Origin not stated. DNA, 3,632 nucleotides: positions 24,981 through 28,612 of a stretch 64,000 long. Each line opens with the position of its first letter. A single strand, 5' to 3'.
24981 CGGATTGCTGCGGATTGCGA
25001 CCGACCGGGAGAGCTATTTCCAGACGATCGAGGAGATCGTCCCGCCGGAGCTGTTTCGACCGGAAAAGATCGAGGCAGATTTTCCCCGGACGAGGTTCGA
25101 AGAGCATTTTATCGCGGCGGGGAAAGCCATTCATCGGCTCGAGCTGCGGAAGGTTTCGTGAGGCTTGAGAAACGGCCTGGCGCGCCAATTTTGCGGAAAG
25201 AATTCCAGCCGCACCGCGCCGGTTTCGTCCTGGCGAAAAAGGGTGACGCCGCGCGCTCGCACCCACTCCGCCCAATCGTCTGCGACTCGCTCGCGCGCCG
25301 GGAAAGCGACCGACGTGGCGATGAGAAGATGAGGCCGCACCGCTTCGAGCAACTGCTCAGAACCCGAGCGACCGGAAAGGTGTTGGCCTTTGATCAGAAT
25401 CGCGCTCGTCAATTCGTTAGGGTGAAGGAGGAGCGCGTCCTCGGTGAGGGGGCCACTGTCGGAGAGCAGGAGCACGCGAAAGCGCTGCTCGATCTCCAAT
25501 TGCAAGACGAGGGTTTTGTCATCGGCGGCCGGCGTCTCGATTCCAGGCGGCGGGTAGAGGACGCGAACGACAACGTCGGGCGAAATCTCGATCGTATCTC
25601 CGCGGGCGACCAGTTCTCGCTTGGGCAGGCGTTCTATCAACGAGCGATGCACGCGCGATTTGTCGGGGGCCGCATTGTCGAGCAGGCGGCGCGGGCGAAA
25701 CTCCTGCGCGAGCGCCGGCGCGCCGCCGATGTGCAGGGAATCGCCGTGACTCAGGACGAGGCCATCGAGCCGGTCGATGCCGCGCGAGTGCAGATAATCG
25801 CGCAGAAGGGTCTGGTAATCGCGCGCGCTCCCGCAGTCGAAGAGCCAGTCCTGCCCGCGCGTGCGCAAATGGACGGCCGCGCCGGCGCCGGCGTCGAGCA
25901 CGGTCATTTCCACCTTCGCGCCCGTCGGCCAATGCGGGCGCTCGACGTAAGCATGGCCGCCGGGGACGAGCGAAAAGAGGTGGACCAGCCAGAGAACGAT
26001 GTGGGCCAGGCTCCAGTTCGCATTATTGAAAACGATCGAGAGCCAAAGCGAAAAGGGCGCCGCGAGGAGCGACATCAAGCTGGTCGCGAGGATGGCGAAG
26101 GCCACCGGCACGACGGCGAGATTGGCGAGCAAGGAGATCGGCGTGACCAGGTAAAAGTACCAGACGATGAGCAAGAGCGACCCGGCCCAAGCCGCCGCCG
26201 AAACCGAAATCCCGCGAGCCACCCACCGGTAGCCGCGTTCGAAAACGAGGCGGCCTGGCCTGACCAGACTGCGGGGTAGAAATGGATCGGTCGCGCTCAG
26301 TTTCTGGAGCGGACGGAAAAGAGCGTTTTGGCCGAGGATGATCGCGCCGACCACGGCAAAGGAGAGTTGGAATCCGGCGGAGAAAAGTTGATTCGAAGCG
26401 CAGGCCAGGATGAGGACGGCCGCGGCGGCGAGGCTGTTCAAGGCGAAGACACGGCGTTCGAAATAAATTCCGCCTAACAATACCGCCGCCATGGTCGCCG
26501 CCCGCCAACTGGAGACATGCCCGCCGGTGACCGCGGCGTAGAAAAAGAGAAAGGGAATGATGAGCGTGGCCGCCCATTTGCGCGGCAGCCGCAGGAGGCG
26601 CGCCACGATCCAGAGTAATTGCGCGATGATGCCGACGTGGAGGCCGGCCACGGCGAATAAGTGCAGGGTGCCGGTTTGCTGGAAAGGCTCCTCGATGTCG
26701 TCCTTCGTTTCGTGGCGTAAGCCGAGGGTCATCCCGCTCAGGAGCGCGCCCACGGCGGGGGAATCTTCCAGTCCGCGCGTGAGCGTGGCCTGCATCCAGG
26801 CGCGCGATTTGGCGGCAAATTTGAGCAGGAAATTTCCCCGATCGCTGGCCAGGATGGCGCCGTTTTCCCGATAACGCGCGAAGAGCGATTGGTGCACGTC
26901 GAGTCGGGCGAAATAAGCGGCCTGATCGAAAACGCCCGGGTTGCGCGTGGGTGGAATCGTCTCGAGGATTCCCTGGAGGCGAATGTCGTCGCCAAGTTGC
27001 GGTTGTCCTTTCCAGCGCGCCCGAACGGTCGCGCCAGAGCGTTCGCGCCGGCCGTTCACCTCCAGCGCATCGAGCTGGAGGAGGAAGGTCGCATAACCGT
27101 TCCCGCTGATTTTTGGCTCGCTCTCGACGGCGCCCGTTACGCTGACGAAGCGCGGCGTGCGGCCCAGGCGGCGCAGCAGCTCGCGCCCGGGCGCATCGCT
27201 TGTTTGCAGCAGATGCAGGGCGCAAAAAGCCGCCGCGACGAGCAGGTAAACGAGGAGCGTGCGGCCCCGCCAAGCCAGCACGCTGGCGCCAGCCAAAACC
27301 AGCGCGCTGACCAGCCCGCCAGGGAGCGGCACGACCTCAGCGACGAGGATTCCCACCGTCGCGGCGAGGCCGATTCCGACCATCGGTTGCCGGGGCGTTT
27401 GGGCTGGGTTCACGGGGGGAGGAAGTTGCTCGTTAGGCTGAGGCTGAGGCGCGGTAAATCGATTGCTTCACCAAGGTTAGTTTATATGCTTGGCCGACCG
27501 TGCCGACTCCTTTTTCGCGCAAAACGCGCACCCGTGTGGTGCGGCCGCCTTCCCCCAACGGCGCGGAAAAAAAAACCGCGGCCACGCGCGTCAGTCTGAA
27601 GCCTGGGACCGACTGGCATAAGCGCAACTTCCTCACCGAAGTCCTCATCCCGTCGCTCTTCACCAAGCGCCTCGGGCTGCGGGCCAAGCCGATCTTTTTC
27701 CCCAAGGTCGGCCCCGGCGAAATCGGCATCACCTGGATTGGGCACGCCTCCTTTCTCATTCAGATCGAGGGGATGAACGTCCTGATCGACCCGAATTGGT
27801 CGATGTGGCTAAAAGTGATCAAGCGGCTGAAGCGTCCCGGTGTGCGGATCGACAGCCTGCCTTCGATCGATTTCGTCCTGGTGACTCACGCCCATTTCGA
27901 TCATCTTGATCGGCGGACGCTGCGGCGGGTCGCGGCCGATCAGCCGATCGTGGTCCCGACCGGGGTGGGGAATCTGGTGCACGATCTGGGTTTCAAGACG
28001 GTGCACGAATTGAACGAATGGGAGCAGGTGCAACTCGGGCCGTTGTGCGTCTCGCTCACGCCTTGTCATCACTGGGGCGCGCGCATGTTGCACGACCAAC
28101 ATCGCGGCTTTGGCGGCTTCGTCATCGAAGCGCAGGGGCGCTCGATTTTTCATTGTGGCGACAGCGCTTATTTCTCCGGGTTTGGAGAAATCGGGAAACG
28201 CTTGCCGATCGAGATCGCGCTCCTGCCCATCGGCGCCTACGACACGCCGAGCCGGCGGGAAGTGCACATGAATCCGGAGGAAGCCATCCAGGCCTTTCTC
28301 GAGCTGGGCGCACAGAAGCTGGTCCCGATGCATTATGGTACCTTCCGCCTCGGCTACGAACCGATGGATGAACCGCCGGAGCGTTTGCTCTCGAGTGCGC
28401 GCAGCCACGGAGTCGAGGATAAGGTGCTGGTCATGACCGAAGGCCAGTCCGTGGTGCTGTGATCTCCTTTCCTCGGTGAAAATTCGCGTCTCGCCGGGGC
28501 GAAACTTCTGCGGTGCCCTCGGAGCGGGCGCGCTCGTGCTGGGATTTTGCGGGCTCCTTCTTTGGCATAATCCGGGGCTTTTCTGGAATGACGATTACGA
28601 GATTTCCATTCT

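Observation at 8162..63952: Hyper-abundant dispersed word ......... (core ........): candidate DNA-uptake-signal-like genome signature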

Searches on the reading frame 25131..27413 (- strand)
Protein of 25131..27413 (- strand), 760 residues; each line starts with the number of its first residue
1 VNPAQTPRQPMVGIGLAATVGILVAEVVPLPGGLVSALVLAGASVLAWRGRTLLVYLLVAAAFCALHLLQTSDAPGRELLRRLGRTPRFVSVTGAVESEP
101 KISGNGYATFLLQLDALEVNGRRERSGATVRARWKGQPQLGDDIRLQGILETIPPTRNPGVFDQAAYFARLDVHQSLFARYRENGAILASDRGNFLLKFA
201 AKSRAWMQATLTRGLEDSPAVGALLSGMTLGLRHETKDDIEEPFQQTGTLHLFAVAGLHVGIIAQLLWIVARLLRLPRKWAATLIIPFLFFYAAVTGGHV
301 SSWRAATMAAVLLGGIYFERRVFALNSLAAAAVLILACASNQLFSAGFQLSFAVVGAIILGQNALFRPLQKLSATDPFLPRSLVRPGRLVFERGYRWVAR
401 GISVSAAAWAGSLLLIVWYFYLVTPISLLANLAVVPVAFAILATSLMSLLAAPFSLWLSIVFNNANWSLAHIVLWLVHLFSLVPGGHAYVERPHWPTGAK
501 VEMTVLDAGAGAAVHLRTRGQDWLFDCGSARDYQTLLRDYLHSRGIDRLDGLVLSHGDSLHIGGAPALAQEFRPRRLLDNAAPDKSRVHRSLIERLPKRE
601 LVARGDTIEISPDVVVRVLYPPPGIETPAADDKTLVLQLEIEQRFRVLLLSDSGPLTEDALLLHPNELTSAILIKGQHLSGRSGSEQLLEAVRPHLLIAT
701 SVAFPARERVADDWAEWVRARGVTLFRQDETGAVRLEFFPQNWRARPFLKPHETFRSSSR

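Call 10: search_protein_families(library=ncbifam, proteins=[window:25131-27413:-])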
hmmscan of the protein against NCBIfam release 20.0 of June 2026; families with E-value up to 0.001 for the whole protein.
window:25131-27413:- (760 aa): 4 families
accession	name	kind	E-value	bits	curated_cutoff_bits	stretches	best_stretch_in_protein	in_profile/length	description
TIGR00361.1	ComEC_Rec2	equivalog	1.6e-43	148.8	190.05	2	146-479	67-374/663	DNA internalization-related competence protein ComEC/Rec2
NF008580.0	PRK11539.1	equivalog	1.2e-23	83.4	969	2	201-360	180-345/758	ComEC family protein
TIGR00360.1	ComEC_N-term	subfamily_domain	3.1e-12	47.1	36.5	1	250-442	2-168/171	ComEC/Rec2-related protein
NF045979.1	ComEC_MAG0480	equivalog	9.3e-12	44.4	150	1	228-365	202-339/461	MAG0480 family ComEC-like protein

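Call 49: find_related_loci(query=window:25131-27413:-, collection=metagenome_contigs, flank=10000)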
Query window:25131-27413:- (760 aa) in metagenome_contigs; peptide patterns used: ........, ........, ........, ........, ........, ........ (x = any residue, [..] = any of these).
600 stretches matched a pattern (row limit reached: there are more); 101 encode a relative of the query (tblastn E <= 1e-3); the best 80 are kept; 80 distinct loci.
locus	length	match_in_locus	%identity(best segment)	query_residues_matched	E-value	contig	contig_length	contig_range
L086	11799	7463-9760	56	1-760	0e+0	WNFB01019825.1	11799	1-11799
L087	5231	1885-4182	56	1-760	0e+0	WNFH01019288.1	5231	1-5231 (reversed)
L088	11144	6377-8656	55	7-760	0e+0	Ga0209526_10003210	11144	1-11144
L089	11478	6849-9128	55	7-760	0e+0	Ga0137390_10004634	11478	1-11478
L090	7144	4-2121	58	58-760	0e+0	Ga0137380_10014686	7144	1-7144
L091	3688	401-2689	53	3-760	0e+0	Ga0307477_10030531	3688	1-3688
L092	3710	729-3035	54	1-760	0e+0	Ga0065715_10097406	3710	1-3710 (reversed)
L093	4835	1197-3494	54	1-760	0e+0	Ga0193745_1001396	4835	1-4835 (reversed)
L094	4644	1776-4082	53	1-760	0e+0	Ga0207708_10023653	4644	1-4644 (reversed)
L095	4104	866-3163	54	1-760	0e+0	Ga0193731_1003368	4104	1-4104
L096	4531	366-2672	53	1-760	0e+0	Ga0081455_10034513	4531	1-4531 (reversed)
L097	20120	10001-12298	54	1-760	0e+0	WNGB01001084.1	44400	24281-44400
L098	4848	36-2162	56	55-760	0e+0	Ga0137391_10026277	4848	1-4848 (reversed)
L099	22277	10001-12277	53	7-760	0e+0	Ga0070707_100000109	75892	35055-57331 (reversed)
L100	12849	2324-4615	53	2-760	0e+0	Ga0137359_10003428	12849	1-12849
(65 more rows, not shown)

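Call 74: search_protein_families(library=pfam, proteins=[window:25131-27413:-], max_evalue=0.01)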
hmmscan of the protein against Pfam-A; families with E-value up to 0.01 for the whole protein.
window:25131-27413:- (760 aa): 3 families
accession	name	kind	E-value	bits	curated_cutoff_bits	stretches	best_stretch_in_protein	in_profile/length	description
PF03772.21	Competence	-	3.6e-51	174.5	23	1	228-496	1-251/270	Competence protein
PF13567.11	DUF4131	-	1.3e-19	70.9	31.6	1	32-183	11-163/165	Domain of unknown function (DUF4131)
PF00753.33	Lactamase_B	-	9.5e-07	29.4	22.7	1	513-575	8-70/196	Metallo-beta-lactamase superfamily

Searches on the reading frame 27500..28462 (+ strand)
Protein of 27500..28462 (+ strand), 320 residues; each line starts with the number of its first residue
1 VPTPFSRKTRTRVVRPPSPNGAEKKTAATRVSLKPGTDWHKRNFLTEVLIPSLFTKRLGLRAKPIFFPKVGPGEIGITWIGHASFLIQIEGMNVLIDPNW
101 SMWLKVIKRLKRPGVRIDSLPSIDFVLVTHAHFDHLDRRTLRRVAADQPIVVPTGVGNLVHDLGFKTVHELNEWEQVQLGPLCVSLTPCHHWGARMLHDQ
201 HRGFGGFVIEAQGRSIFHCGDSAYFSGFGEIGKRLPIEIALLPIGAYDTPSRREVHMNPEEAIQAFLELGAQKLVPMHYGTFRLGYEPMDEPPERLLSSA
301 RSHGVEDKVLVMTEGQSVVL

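Call 10: search_protein_families(library=ncbifam, proteins=[window:27500-28462:+])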
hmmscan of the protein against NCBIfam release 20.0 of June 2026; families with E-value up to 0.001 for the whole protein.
window:27500-28462:+ (320 aa): 4 families
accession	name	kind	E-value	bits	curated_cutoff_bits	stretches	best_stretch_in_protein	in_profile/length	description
NF001911.0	PRK00685.1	equivalog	4.2e-28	98.4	144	1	77-302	3-213/228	metal-dependent hydrolase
NF008688.0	PRK11709.1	equivalog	1.1e-07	31.1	306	0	205-280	211-284/355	L-ascorbate 6-phosphate lactonase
NF000469.2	CAR_gen_B3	exception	0.00021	20.4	500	1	75-137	69-127/311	CAR family subclass B3 metallo-beta-lactamase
TIGR03675.1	arCOG00543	equivalog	0.00071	17.9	580.2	1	78-136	184-242/631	beta-CASP ribonuclease aCPSF1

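Call 74: search_protein_families(library=pfam, proteins=[window:27536-28462:+], max_evalue=0.01)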
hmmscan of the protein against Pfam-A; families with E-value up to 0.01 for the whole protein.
window:27536-28462:+ (308 aa): 3 families
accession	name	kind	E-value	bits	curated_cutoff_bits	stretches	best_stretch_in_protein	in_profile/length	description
PF12706.13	Lactamase_B_2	-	3.5e-38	131.7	27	1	81-267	2-200/200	Beta-lactamase superfamily domain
PF13483.12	Lactamase_B_3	-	1.1e-21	77.9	24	1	65-266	2-160/160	Beta-lactamase superfamily domain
PF00753.33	Lactamase_B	-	2.7e-06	27.9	22.7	1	66-123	2-56/196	Metallo-beta-lactamase superfamily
